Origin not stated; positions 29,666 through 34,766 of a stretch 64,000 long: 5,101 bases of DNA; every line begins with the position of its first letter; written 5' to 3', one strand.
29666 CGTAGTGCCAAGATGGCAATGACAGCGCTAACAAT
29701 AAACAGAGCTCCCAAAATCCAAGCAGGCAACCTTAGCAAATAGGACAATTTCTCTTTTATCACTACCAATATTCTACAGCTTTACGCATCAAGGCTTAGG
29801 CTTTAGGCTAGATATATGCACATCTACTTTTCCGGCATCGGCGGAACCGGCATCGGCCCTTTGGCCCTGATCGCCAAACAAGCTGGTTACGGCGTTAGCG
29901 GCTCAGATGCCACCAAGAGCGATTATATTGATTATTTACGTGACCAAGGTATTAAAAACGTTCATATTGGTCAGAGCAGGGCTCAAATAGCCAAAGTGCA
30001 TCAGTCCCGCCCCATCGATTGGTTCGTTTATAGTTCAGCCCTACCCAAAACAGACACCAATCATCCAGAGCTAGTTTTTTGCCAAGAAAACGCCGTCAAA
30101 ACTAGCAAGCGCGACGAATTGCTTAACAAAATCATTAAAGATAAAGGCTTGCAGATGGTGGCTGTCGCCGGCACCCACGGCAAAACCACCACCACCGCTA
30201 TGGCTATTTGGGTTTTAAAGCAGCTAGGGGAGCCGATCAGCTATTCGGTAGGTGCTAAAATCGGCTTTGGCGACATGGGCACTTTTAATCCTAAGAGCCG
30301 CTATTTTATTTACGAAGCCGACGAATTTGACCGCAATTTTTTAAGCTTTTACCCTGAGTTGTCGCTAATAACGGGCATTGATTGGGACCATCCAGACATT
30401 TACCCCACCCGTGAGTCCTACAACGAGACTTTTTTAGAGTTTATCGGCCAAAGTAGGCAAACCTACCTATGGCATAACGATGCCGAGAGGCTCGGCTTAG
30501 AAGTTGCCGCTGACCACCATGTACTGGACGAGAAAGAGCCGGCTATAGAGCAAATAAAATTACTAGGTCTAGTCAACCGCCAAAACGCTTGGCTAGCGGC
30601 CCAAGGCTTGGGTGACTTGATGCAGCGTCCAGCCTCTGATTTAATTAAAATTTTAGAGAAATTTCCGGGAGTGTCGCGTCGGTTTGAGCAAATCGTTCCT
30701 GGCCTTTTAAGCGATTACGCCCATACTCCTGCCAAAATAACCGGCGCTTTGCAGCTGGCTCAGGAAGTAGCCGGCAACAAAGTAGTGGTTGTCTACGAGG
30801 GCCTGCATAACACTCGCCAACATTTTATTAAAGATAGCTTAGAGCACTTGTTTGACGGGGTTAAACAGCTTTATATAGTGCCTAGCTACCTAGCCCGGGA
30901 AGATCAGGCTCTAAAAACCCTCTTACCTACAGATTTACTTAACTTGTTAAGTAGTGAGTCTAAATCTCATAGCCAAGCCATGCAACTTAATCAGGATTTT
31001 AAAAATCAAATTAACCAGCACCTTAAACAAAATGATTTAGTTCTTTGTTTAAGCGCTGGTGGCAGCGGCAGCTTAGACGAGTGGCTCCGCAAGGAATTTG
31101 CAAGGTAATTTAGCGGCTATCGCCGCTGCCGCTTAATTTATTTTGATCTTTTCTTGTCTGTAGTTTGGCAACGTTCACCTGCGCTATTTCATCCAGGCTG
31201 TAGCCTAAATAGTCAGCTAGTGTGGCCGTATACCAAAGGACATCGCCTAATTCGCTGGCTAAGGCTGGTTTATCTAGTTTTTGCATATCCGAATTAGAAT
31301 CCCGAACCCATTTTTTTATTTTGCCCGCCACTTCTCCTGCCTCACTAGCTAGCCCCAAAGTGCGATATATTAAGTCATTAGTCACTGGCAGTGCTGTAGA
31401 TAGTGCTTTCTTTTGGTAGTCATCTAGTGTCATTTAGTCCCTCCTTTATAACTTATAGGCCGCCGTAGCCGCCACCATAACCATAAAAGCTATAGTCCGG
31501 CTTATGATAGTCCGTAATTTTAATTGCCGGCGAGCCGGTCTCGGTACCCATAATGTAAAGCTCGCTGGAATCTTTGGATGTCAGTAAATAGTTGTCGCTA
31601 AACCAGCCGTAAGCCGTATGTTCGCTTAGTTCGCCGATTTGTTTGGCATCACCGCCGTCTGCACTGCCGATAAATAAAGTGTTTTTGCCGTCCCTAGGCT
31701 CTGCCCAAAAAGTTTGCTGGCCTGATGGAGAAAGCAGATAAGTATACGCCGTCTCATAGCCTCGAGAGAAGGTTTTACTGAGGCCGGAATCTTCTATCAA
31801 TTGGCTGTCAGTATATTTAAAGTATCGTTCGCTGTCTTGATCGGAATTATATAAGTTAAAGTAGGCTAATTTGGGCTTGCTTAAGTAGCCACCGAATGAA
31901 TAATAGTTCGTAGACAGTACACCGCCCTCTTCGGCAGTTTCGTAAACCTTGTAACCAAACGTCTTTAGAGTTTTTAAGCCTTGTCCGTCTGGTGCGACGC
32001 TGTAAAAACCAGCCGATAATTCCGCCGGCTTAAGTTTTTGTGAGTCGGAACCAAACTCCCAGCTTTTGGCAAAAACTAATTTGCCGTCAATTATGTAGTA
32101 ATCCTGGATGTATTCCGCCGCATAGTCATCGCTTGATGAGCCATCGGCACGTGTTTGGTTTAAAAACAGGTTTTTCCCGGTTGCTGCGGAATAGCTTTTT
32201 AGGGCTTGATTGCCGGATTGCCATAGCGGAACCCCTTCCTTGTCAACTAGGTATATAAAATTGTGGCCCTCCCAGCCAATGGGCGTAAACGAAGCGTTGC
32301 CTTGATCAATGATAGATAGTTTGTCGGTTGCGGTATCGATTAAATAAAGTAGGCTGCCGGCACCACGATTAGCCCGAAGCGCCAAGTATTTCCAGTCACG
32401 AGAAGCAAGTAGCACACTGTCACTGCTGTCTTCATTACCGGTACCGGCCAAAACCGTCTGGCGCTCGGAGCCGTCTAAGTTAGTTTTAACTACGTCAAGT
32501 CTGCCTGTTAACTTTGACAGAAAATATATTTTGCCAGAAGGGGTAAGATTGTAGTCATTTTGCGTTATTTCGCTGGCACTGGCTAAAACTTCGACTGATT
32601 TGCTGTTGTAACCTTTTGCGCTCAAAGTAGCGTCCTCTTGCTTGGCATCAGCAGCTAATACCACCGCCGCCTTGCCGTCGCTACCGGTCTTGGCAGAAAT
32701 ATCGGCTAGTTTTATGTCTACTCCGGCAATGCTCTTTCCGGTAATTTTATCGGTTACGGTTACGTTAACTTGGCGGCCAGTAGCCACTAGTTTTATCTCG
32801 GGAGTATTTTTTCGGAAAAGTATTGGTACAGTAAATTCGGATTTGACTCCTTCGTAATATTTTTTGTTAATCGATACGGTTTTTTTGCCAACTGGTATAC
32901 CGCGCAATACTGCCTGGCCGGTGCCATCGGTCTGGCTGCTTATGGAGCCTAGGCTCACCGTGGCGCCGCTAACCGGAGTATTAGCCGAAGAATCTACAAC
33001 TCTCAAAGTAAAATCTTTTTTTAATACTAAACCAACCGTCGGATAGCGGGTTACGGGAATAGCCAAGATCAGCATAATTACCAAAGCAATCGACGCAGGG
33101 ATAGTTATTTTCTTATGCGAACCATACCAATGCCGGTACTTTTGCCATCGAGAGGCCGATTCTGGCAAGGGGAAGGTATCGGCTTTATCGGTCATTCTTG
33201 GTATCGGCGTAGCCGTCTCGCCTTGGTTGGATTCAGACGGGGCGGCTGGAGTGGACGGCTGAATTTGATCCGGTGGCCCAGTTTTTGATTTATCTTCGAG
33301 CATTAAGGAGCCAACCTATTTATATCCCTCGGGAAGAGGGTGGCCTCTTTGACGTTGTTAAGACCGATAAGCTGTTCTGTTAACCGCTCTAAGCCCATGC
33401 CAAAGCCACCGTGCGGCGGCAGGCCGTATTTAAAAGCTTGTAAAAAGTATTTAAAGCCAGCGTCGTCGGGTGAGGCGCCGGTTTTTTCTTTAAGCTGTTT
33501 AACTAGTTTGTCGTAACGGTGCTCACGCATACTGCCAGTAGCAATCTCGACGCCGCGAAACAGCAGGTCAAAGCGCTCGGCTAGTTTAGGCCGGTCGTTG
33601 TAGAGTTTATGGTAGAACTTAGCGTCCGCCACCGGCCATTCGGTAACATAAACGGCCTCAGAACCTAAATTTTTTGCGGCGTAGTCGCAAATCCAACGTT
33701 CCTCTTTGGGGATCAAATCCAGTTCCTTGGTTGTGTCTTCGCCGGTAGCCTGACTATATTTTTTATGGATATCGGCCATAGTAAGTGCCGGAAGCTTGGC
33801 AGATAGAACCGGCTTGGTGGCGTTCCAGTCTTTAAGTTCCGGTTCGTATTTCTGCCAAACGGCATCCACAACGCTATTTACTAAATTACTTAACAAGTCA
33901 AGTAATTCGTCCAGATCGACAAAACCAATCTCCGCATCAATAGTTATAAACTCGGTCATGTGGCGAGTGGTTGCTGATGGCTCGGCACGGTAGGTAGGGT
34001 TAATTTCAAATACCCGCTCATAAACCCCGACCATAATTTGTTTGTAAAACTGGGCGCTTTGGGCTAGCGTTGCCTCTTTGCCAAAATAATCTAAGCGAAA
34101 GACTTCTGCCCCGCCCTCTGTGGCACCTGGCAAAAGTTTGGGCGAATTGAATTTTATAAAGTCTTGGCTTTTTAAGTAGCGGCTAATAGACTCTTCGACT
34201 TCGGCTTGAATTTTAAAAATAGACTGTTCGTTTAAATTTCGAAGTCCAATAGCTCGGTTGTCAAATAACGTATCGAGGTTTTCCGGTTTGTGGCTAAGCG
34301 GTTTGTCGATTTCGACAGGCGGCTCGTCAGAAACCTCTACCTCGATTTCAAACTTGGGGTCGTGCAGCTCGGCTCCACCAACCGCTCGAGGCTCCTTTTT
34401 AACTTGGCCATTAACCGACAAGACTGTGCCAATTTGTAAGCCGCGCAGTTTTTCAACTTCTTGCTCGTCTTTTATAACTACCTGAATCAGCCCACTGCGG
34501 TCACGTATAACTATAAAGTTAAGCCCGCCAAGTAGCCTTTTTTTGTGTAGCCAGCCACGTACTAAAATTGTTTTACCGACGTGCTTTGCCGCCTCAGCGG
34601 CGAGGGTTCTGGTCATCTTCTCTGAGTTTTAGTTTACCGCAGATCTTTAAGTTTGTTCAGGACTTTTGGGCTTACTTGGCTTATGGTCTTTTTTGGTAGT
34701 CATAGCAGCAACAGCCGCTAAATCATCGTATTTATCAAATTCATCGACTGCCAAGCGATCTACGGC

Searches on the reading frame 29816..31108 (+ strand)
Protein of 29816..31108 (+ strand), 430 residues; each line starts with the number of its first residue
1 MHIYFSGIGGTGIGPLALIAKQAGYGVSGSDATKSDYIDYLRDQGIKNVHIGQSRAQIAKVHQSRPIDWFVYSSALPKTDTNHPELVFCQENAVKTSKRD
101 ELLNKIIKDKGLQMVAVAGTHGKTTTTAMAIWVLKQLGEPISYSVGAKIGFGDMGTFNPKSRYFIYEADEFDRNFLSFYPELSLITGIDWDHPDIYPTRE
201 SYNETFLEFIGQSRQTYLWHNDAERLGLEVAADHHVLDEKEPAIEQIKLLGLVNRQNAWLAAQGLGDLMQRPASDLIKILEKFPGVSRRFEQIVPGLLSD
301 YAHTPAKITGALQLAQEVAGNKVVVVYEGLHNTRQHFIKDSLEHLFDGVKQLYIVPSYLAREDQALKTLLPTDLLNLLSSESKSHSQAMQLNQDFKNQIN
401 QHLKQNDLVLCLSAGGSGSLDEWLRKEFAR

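Call 79: search_protein_families(library=pfam, proteins=[window:29816-31108:+], max_evalue=0.0001)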
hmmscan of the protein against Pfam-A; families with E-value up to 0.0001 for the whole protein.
window:29816-31108:+ (430 aa): 3 families
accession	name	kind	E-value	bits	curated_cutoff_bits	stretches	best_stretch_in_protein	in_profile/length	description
PF01225.30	Mur_ligase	-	7.9e-16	58.6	21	1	2-109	1-93/95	Mur ligase family, catalytic domain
PF08245.18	Mur_ligase_M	-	1.7e-08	35.1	24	1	117-215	1-115/200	Mur ligase middle domain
PF02875.26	Mur_ligase_C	-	3.9e-07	31.4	28.4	1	289-415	2-127/127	Mur ligase, glutamate ligase domain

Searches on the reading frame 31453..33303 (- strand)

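Call 56: search_protein_families(library=pfam, proteins=[window:31453-33303:-], max_evalue=0.00001)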
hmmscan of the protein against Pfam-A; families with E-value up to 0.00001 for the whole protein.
window:31453-33303:- (616 aa): 1 family
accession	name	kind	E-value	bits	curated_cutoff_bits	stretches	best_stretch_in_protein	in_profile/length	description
PF13620.12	CarboxypepD_reg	-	6.4e-11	42.9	32.3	1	101-160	5-70/82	Carboxypeptidase regulatory-like domain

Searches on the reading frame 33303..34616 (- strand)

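Call 56: search_protein_families(library=pfam, proteins=[window:33303-34616:-], max_evalue=0.00001)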
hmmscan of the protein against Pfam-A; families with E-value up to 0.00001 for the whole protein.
window:33303-34616:- (437 aa): 2 families
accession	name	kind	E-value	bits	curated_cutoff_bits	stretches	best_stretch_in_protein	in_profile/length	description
PF00152.25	tRNA-synt_2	-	3.1e-73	247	25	1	115-431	3-307/308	tRNA synthetases class II (D, K and N)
PF01336.31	tRNA_anti-codon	-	5.8e-13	49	27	1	18-91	2-65/75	OB-fold nucleic acid binding domain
